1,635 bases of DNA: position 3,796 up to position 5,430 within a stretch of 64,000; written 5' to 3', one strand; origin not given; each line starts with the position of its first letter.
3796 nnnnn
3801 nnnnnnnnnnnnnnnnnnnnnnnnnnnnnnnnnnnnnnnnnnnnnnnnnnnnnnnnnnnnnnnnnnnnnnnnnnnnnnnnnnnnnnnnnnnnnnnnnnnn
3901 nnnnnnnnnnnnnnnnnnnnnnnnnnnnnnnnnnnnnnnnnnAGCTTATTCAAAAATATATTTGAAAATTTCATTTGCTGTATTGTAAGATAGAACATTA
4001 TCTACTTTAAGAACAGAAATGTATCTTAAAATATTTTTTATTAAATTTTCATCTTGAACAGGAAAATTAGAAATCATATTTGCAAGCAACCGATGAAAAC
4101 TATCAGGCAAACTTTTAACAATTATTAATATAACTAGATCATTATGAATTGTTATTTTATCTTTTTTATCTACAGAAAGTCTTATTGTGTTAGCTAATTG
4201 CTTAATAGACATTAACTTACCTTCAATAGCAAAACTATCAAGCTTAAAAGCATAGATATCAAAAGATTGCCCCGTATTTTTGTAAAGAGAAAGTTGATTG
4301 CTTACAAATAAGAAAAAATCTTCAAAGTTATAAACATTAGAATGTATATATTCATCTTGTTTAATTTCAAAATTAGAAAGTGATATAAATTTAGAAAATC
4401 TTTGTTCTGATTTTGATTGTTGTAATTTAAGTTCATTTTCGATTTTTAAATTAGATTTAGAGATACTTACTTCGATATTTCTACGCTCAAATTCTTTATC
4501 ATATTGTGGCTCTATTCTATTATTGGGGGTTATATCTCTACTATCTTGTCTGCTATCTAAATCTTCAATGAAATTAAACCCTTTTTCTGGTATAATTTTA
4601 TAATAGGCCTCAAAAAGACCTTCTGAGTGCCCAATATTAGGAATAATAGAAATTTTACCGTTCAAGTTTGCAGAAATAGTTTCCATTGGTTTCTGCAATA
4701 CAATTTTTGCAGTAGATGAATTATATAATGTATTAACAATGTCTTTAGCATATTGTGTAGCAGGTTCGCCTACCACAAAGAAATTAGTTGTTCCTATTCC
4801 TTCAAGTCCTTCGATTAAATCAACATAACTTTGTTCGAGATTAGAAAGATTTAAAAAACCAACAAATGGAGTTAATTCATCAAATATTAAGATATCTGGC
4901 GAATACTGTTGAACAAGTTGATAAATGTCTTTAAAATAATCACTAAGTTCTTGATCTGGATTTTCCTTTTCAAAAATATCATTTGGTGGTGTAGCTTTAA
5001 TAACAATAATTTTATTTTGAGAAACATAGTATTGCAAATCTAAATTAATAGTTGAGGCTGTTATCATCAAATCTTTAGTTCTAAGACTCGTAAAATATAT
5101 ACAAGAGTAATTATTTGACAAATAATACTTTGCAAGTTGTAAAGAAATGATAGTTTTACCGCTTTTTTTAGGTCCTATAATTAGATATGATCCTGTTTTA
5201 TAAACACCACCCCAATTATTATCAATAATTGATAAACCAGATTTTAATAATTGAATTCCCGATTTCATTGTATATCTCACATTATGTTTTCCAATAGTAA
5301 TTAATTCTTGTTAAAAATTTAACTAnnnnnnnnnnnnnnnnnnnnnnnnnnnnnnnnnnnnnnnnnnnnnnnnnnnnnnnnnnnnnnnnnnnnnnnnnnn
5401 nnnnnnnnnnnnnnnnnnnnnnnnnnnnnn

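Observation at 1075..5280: BcsC/PgaA-like TPR porin paired with a BcsE-like KaiC-GGDEF* protein: candidate uncharacterised exopolymer export module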

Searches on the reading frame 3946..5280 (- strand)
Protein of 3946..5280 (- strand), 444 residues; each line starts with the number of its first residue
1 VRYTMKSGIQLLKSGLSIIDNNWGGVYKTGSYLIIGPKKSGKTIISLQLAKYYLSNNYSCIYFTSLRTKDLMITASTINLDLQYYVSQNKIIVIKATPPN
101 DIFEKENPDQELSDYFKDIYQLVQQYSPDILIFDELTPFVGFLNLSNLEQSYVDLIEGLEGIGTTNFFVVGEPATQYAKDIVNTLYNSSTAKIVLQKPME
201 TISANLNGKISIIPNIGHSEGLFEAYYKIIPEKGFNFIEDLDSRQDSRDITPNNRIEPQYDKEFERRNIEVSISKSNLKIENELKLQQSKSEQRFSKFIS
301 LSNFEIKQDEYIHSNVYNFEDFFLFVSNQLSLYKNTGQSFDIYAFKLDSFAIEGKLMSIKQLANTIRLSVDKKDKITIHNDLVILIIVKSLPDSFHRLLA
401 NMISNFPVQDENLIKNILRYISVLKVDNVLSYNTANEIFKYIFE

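Call 3: search_protein_families(library=pfam, proteins=[window:3946-5280:-], max_evalue=0.01)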
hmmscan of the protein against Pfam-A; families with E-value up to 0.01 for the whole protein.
window:3946-5280:- (444 aa): 4 families
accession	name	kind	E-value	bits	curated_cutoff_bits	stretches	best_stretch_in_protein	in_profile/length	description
PF06745.19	ATPase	-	6e-14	52.4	26.6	1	13-197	2-189/231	KaiC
PF01637.24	ATPase_2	-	8.1e-06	26.2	33.2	1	32-147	23-130/225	ATPase domain predominantly from Archaea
PF20720.3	nSTAND3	-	9.7e-05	22.6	27.2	1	29-68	17-56/155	Novel STAND NTPase 3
PF13173.12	AAA_14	-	0.00011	22.6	27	1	32-77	5-49/129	AAA domain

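Call 4: search_protein_families(library=ncbifam, proteins=[window:3946-5280:-], max_evalue=0.01)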
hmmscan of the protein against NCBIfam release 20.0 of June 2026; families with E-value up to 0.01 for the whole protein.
window:3946-5280:- (444 aa): 7 families
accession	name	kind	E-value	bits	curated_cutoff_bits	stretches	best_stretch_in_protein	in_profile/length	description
NF006799.0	PRK09302.1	equivalog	3.9e-10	38.9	408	1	6-213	249-448/515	circadian clock protein KaiC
NF006320.0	PRK08533.1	equivalog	2.6e-08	33.8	215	1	24-211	19-197/230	flagellar accessory protein FlaH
TIGR03881.1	KaiC_arch_4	hypoth_equivalog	2.1e-06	27.6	247.8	1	15-101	6-89/231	KaiC domain-containing protein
NF004723.0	PRK06067.1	subfamily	4.2e-06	26.4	194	1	5-142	9-144/243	flagellar accessory protein FlaH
NF052589.1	ArlH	equivalog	6.3e-06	26.1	215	1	24-161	15-147/229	archaellum protein ArlH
TIGR03880.1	KaiC_arch_3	hypoth_equivalog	0.0013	18.3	249.45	1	24-104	11-90/224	KaiC domain-containing protein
TIGR02655.1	circ_KaiC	equivalog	0.0067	15.1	546.25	1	22-138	14-131/484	circadian clock protein KaiC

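Call 5: find_homologous_proteins(query=window:3946-5280:-)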
Query window:3946-5280:- (444 aa): 134 proteins with E <= 0.001 among 7316 candidates; the best 120 are listed.
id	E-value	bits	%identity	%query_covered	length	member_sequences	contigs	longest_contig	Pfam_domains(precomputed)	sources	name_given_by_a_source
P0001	3.7e-281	950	100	99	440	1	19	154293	PF06745.20,PF01637.25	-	-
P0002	6.3e-223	758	78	99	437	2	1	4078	PF06745.20,PF01637.25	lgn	-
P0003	1.0e-196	672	70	99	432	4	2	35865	PF06745.20,PF01637.25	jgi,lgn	jgi:KaiC/GvpD/RAD55 family RecA-like ATPase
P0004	4.4e-97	344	40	99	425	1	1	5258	PF06745.20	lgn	-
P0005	4.5e-97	344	41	99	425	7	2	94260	PF06745.20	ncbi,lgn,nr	ncbi:MAG TPA: ATPase domain-containing protein [Ignavibacteriales bacterium]|nr:ATPase domain-contai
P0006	7.5e-97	343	41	95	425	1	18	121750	PF06745.20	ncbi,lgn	ncbi:MAG: RAD55 family ATPase [Syntrophomonadaceae bacterium]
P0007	2.2e-96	342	40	98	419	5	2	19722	PF06745.20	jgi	jgi:circadian clock protein KaiC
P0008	1.7e-95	339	41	99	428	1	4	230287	PF06745.20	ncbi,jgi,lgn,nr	ncbi:MAG: hypothetical protein HF314_13005 [Ignavibacteria bacterium]|jgi:circadian clock protein Ka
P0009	2.1e-95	338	40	99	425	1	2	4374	PF06745.20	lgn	-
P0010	2.9e-95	338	40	99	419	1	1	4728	PF06745.20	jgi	jgi:KaiC/GvpD/RAD55 family RecA-like ATPase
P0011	3.5e-95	338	41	95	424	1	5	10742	PF06745.20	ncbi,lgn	ncbi:MAG: RAD55 family ATPase [Ignavibacteriales bacterium]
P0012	1.7e-94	335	39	99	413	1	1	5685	PF06745.20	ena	-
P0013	1.8e-94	335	41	98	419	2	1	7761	PF06745.20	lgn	-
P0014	2.0e-94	335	39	99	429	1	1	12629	PF06745.20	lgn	-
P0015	2.8e-94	335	40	96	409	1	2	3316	PF06745.20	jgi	jgi:circadian clock protein KaiC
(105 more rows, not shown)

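Call 8: find_related_loci(query=A1, collection=genome_contigs, flank=10000)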
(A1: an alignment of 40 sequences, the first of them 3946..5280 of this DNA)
Query A1 (444 aa) in genome_contigs; peptide patterns used: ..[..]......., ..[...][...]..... (x = any residue, [..] = any of these).
397 stretches matched a pattern; 375 encode a relative of the query (tblastn E <= 1e-3); the best 80 are kept; 79 distinct loci.
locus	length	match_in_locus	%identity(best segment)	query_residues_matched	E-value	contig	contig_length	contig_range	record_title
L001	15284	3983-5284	70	3-444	0e+0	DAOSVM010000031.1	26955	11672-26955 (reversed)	MAG TPA_asm: Ignavibacteriales bacterium isolate AMR_MDS_2163 NODE_1178_length_26955_cov_6.398922, whole genome shotgun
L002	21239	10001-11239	41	5-443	2e-105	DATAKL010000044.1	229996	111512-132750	MAG TPA_asm: Ignavibacteriales bacterium isolate SMAG_U6937 k141_57826, whole genome shotgun sequence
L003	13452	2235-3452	41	5-443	2e-104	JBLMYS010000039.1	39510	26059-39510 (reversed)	MAG: Acidobacteriota bacterium isolate MAG223 PRJNA951521_bin78_renamed_38, whole genome shotgun sequence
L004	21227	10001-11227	41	5-443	3e-104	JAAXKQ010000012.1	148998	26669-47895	MAG: Ignavibacteria bacterium isolate bin-C14 NODE_31_length_148998_cov_15.853582, whole genome shotgun sequence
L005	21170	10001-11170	41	5-427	3e-103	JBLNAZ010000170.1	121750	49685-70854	MAG: Syntrophomonadaceae bacterium isolate MAG164 PRJNA951521_bin24_renamed_169, whole genome shotgun sequence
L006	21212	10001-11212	41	4-442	8e-103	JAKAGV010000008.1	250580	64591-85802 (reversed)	MAG: Bacteroidetes bacterium isolate WY2.bin67 NODE_40_length_250580_cov_16.460545, whole genome shotgun sequence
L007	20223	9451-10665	40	1-443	1e-101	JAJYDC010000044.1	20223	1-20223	MAG: Bacteroidetes bacterium isolate BP9.bin83 NODE_4868_length_20223_cov_3.646198, whole genome shotgun sequence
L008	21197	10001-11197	40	9-440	2e-101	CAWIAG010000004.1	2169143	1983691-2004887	MAG: uncultured Ignavibacteriales bacterium isolate MFD02138.bin.1.26 genome assembly, contig: contig_7290, whole genome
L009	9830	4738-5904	41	5-427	2e-101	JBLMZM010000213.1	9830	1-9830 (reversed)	MAG: Ignavibacteriales bacterium isolate MAG203 PRJNA951521_bin6_renamed_220, whole genome shotgun sequence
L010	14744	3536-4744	41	5-440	8e-101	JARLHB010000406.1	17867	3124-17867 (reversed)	MAG: Ignavibacteriaceae bacterium isolate MAG_BO79 MetaBAT2_Bin_79_Oxic_k141_1826904, whole genome shotgun sequence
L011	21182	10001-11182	41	3-428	2e-100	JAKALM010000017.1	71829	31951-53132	MAG: Bacteroidetes bacterium isolate WY5.bin127 NODE_554_length_71829_cov_19.831609, whole genome shotgun sequence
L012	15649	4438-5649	40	5-442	2e-100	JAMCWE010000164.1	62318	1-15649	MAG: Bacteroidetes bacterium isolate FK_Sedi_B_Bin.66 NODE_1104_length_62318_cov_9.72227, whole genome shotgun sequence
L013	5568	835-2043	42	5-442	2e-100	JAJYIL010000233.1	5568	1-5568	MAG: Bacteroidetes bacterium isolate DBS2-1.bin11 NODE_30065_length_5568_cov_0.987502, whole genome shotgun sequence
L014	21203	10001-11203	39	5-443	5e-100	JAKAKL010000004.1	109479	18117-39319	MAG: Bacteroidetes bacterium isolate WY4.bin70 NODE_186_length_109479_cov_2.368077, whole genome shotgun sequence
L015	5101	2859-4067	40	4-440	9e-100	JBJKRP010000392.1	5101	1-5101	MAG: Ignavibacteriaceae bacterium isolate Bin_61 S1Ck127_2714561_flag_1_multi_7.8774_len_5101, whole genome shotgun sequ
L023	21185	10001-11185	41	6-421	3e-98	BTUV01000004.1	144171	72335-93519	MAG: Ignavibacteriales bacterium AMX-MBFR-48 DNA, sequence004, whole genome shotgun sequence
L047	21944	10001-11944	38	3-430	9e-96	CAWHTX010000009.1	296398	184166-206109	MAG: uncultured Bacteroidetes bacterium isolate MFD05684.bin.1.301 genome assembly, contig: contig_28698, whole genome s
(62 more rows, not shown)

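Call 14: predict_structure(alignment_id=A1)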
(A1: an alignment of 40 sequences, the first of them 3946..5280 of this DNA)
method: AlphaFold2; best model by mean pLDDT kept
length: 444 residues; sequences in the alignment: 40
mean_pLDDT: 81.4   pTM: 0.57
mean pLDDT of the five models: 81.4, 77.8, 77.7, 75.7, 74.2
residues with pLDDT >= 90: 216; 70-90: 134; 50-70: 39; < 50: 55
segments of 3 or more residues with pLDDT < 50: 1-6, 200-203, 242-277, 307-312
pLDDT, mean of each block of 10 residues (from residue 1): 48 90 90 90 94 96 93 92 94 89 87 94 96 93 95 96 96 91 95 81 66 75 85 79 41 38 38 47 57 55 54 74 89 85 93 87 93 91 91 88 90 89 85 90 91
secondary structure, 60 per line:
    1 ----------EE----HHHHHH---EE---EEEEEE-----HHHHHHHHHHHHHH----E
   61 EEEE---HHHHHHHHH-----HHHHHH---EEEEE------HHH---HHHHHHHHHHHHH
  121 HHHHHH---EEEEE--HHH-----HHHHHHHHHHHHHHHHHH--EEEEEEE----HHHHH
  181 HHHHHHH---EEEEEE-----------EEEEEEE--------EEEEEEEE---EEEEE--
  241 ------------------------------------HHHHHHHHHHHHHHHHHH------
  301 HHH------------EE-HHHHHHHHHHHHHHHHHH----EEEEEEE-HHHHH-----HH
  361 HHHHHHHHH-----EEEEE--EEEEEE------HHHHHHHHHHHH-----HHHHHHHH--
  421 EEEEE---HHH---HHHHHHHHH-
elements in order: H17-22 E31-36 H42-55 E60-64 H68-76 H82-87 E91-95 H108-126 E130-134 H145-162 E165-171 H176-187 E191-196 E208-214 E223-230 E234-238 H277-294 H319-336 E341-347 H349-353 H359-369 E375-379 E382-387 H394-405 H411-418 E421-425 H435-443

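Call 17: search_protein_families(library=pfam, proteins=[L023:3077-4261:+, L023:4258-5391:+, L023:5400-6725:+, L023:6727-8214:+, L023:8211-9866:+, L023:14174-15394:+, L023:15528-16967:+, L023:16983-17477:+, L023:17468-19447:+, L023:19428-20747:+], max_evalue=0.001)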
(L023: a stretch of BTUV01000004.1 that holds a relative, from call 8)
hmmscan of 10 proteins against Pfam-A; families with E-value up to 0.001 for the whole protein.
L023:3077-4261:+ (394 aa): 5 families
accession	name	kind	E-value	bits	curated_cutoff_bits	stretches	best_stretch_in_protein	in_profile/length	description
PF00877.26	NLPC_P60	-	7.7e-22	77.7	23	1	250-350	1-94/105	NlpC/P60 family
PF08239.17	SH3_3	-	2.5e-18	66.4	27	2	102-149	3-51/54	Bacterial SH3 domain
PF18348.7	SH3_16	-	3.8e-15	55.8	25.8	1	105-150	2-48/49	Bacterial dipeptidyl-peptidase Sh3 domain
PF06347.19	SH3_4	-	2.6e-08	33.9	24.1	1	102-147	5-50/56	Bacterial SH3 domain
PF23795.1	SH3_YKFC_2nd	-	0.00016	21.9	27.4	0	124-149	27-52/57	YKFC SH3b2 domain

L023:4258-5391:+ (377 aa): 2 families
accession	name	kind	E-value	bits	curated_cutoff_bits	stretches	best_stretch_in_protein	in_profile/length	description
PF13378.12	MR_MLE_C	-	1e-30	107.6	29.4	1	183-374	10-213/219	Enolase C-terminal domain-like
PF02746.21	MR_MLE_N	-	5.2e-10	40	22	1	55-157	15-117/117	Mandelate racemase / muconate lactonizing enzyme, N-terminal domain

L023:5400-6725:+ (441 aa): 2 families
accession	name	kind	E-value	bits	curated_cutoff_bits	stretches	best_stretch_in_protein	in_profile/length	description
PF00675.25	Peptidase_M16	-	3.4e-22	79.4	22.3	1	55-185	18-147/149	Insulinase (Peptidase family M16)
PF05193.26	Peptidase_M16_C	-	1.9e-20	74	23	1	200-372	7-180/181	Peptidase M16 inactive domain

L023:6727-8214:+ (495 aa): 2 families
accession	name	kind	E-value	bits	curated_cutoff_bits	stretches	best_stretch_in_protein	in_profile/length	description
PF05193.26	Peptidase_M16_C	-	1.5e-17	64.5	23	1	180-371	2-179/181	Peptidase M16 inactive domain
PF00675.25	Peptidase_M16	-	1.2e-09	38.6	22.3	1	25-168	2-143/149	Insulinase (Peptidase family M16)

L023:8211-9866:+ (551 aa): 2 families
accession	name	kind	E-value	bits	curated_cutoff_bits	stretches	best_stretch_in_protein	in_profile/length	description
PF00759.25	Glyco_hydro_9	-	2e-71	242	27.7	1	123-544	3-444/444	Glycosyl hydrolase family 9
PF02927.20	CelD_N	-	5.8e-11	43.4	24.6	1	31-110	6-85/86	Cellulase N-terminal ig-like domain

L023:14174-15394:+ (406 aa): 1 family
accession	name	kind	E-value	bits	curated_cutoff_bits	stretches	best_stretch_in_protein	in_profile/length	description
PF13472.12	Lipase_GDSL_2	-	2e-07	32.1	32.9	1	246-388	41-175/178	GDSL-like Lipase/Acylhydrolase family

L023:15528-16967:+ (479 aa): 6 families
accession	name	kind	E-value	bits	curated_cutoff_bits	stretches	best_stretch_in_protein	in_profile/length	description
PF00535.33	Glycos_transf_2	-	3.6e-32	112.1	23.3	1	122-292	1-166/168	Glycosyl transferase family 2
PF13632.12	Glyco_trans_2_3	-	4e-28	99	27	1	207-414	1-189/198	Glycosyl transferase family group 2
PF13641.12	Glyco_tranf_2_3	-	1.6e-26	94.2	27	1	121-347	3-230/230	Glycosyltransferase like family 2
PF13506.12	Glyco_transf_21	-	1.8e-11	44.2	21.7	1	192-346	18-174/174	Glycosyl transferase family 21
PF03142.21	Chitin_synth_2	-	2.9e-08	33.3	27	1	200-294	197-293/527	Chitin synthase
PF10111.15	Glyco_tranf_2_2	-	5.1e-07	29.9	27.3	1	122-223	1-100/276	Glycosyltransferase like family 2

L023:16983-17477:+ (164 aa): 0 families

L023:17468-19447:+ (659 aa): 2 families
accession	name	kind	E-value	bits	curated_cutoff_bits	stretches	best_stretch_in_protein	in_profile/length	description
PF01522.26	Polysacc_deac_1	-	6.2e-07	29.9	23.1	1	348-460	18-124/124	Polysaccharide deacetylase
PF06283.17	ThuA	-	0.00049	20.9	33.4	1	116-231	21-133/209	Trehalose utilisation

L023:19428-20747:+ (439 aa): 2 families
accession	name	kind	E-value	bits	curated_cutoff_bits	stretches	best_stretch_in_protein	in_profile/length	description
PF00041.27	fn3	-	1e-05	26.1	25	0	241-320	1-76/84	Fibronectin type III domain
PF17957.7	Big_7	-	0.00065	20.7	24.1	1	44-114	1-67/70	Bacterial Ig domain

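Call 18: fold_search(model_id=the predicted structure, library=pdb)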
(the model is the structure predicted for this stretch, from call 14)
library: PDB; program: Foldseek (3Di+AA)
matches with E <= 10: 1955; with E <= 0.001: 1217
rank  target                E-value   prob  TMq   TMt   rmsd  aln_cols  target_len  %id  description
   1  4yds                  2.9e-14  1.00  0.42  0.77   3.7       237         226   17  FlaH from Sulfolobus acidocaldarius with ATP and Mg-Ion (released 2015-11-11)
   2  8zn5_C                4.8e-14  1.00  0.44  0.42   4.8       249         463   20  Crystal Structure of Designed Clock Protein KaiC (released 2025-04-16)
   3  7s65_B                6.4e-14  1.00  0.43  0.41   4.8       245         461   18  Compressed conformation of nighttime state KaiC (released 2021-09-22)
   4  7v3x_B                6.8e-14  1.00  0.43  0.41   3.4       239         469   20  Crystal Structure of Cyanobacterial Circadian Clock Protein KaiC (released 2022-04-27)
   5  7v3x_H                6.8e-14  1.00  0.43  0.41   3.6       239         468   20  Crystal Structure of Cyanobacterial Circadian Clock Protein KaiC (released 2022-04-27)
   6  7dxq_E                7.1e-14  1.00  0.41  0.40   4.3       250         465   19  Crystal Structure of Cyanobacterial Circadian Clock Protein KaiC (released 2022-04-27)
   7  8jon_A                1.3e-13  1.00  0.44  0.41   3.4       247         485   21  Structure of a synthetic circadian clock protein KaiC mutant of cyanobacteria Synechococcus elongatus PCC 7942 (released 2024-06-12)
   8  4tlc_F                1.3e-13  1.00  0.42  0.81   3.1       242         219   18  Crystal structure of N-terminal C1 domain of KaiC (released 2015-07-01)
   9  8zn6_H                1.3e-13  1.00  0.43  0.41   3.4       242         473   18  Crystal Structure of Designed Clock Protein KaiC (released 2025-04-16)
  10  8zn7_C                1.5e-13  1.00  0.42  0.40   3.3       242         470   19  Crystal Structure of Designed Clock Protein KaiC (released 2025-04-16)
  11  8zn5_F                1.5e-13  1.00  0.42  0.42   3.6       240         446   20  Crystal Structure of Designed Clock Protein KaiC (released 2025-04-16)
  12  7s65_A                1.5e-13  1.00  0.43  0.42   4.6       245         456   19  Compressed conformation of nighttime state KaiC (released 2021-09-22)
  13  8zn7_E                1.6e-13  1.00  0.41  0.39   3.5       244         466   20  Crystal Structure of Designed Clock Protein KaiC (released 2025-04-16)
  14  7s67_A                1.6e-13  1.00  0.42  0.39   4.3       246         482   19  Extended conformation of daytime state KaiC (released 2021-09-22)
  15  8zn6_I                1.7e-13  1.00  0.43  0.41   4.8       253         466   17  Crystal Structure of Designed Clock Protein KaiC (released 2025-04-16)
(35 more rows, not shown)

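Call 51: fold_search(model_id=the predicted structure, library=viral)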
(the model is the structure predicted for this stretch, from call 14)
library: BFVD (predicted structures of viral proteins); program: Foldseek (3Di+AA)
matches with E <= 10: 1400; with E <= 0.001: 310
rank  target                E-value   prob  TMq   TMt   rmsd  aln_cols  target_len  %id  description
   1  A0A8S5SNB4            1.9e-11  1.00  0.38  0.23  18.7       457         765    8  Bifunctional DNA primase/polymerase [Siphoviridae sp. ctq8D8]
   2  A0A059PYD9            6.7e-11  1.00  0.38  0.26  14.0       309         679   15  DNA primase/helicase [Anabaena phage A-4L]
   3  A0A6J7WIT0            1.0e-10  1.00  0.38  0.27   4.9       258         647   15  Prim_Pol domain containing protein (Fragment) [uncultured Caudovirales phage]
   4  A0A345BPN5            3.1e-10  1.00  0.36  0.20  20.7       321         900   12  (no name in the UniProt tables at hand)
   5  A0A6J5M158            4.6e-10  1.00  0.41  0.35   4.4       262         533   10  Archaeal primase DnaG/twinkle, TOPRIM domain [uncultured Caudovirales phage]
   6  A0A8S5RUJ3            6.9e-10  1.00  0.40  0.62   8.3       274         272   14  (no name in the UniProt tables at hand)
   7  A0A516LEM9            8.2e-10  1.00  0.41  0.33   5.0       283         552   13  (no name in the UniProt tables at hand)
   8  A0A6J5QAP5            1.1e-09  1.00  0.39  0.42   5.3       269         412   14  DnaB Replicative DNA helicase [uncultured Caudovirales phage]
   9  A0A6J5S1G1            1.2e-09  1.00  0.39  0.35   4.7       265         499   12  AAA domain containing protein [uncultured Caudovirales phage]
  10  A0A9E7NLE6            1.5e-09  1.00  0.34  0.20  12.9       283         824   12  (no name in the UniProt tables at hand)
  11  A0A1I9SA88            1.5e-09  1.00  0.36  0.46   5.4       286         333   12  RecA-like DNA recombinase [Rhodococcus phage Weasels2]
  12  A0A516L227            1.5e-09  1.00  0.34  0.26  10.4       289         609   14  (no name in the UniProt tables at hand)
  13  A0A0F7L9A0            1.6e-09  1.00  0.37  0.56   5.6       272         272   13  SF4 helicase domain-containing protein [uncultured marine virus]
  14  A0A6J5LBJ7            1.9e-09  1.00  0.36  0.32   6.8       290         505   10  DnaB Replicative DNA helicase [uncultured Caudovirales phage]
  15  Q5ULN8                1.9e-09  1.00  0.36  0.33  21.1       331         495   16  Orf76 [Lactobacillus phage LP65]
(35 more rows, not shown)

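Call 56: search_protein_families(library=pfam, proteins=[L011:6991-7677:+, L011:7736-8104:+, L047:3075-5366:+, L047:5389-6789:+, L047:6961-8523:-, L047:8723-9367:+, L047:9377-9802:+, L047:10007-10744:+, L047:19325-20470:+], max_evalue=0.001)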
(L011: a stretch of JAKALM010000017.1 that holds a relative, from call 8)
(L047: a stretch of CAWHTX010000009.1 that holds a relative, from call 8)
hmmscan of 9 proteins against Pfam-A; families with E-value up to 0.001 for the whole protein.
L011:6991-7677:+ (228 aa): 1 family
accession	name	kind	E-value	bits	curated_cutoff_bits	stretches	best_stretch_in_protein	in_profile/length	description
PF04116.19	FA_hydroxylase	-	2.2e-19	70.6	31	1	72-210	2-132/132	Fatty acid hydroxylase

L011:7736-8104:+ (122 aa): 1 family
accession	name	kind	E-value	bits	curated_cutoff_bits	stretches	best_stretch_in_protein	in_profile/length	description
PF00072.30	Response_reg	-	1.9e-23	83.2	30.2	1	6-117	1-110/111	Response regulator receiver domain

L047:3075-5366:+ (763 aa): 10 families
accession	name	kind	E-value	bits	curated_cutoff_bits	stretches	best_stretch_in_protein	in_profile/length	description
PF00580.27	UvrD-helicase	-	1.6e-90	303.9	23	1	43-306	1-271/271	UvrD/REP helicase N-terminal domain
PF13361.12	UvrD_C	-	8.1e-74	249.6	25.6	1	311-648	1-349/350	UvrD-like helicase C-terminal domain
PF13245.12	AAA_19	-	3.1e-21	76.4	25.1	1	47-289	1-132/134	AAA domain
PF13538.12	UvrD_C_2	-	1.9e-12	47.3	27.4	1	587-644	3-51/52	UvrD-like helicase C-terminal domain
PF13604.12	AAA_30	-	1.2e-09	38.6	27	1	42-106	1-66/191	AAA domain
PF21196.3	PcrA_UvrD_tudor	-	1.9e-08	34.5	23.9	1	716-758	2-44/48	PcrA/UvrD tudor domain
PF01443.25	Viral_helicase1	-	5.8e-06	26.7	21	0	586-644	177-226/228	Viral superfamily 1 RNA helicase core domain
PF13087.12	AAA_12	-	0.00031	20.8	27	0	565-644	117-190/195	AAA domain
PF04851.21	ResIII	-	0.00047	20.5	22.5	0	55-125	23-95/164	Type III restriction enzyme, res subunit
PF13086.12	AAA_11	-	0.00092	19.5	27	0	43-136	2-93/257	AAA domain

L047:5389-6789:+ (466 aa): 1 family
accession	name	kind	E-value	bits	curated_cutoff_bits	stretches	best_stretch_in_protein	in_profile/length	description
PF00365.25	PFK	-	3.8e-51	174.5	30.9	1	14-334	1-276/277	Phosphofructokinase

L047:6961-8523:- (520 aa): 1 family
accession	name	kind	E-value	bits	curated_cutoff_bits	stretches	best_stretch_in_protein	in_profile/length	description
PF00209.24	SNF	-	2.7e-59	201.7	27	2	164-506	180-513/524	Sodium:neurotransmitter symporter family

L047:8723-9367:+ (214 aa): 1 family
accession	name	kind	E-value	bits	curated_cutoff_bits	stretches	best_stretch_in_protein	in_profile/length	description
PF04116.19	FA_hydroxylase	-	1.2e-19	71.4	31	1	68-206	2-132/132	Fatty acid hydroxylase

L047:9377-9802:+ (141 aa): 1 family
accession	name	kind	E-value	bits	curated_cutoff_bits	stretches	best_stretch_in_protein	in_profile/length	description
PF00072.30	Response_reg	-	6.9e-24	84.6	30.2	1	20-131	1-110/111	Response regulator receiver domain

L047:10007-10744:+ (245 aa): 1 family
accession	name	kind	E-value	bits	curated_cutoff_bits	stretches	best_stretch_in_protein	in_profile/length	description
PF06745.19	ATPase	-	6.1e-23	81.8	26.6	1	9-197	2-193/231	KaiC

L047:19325-20470:+ (381 aa): 0 families
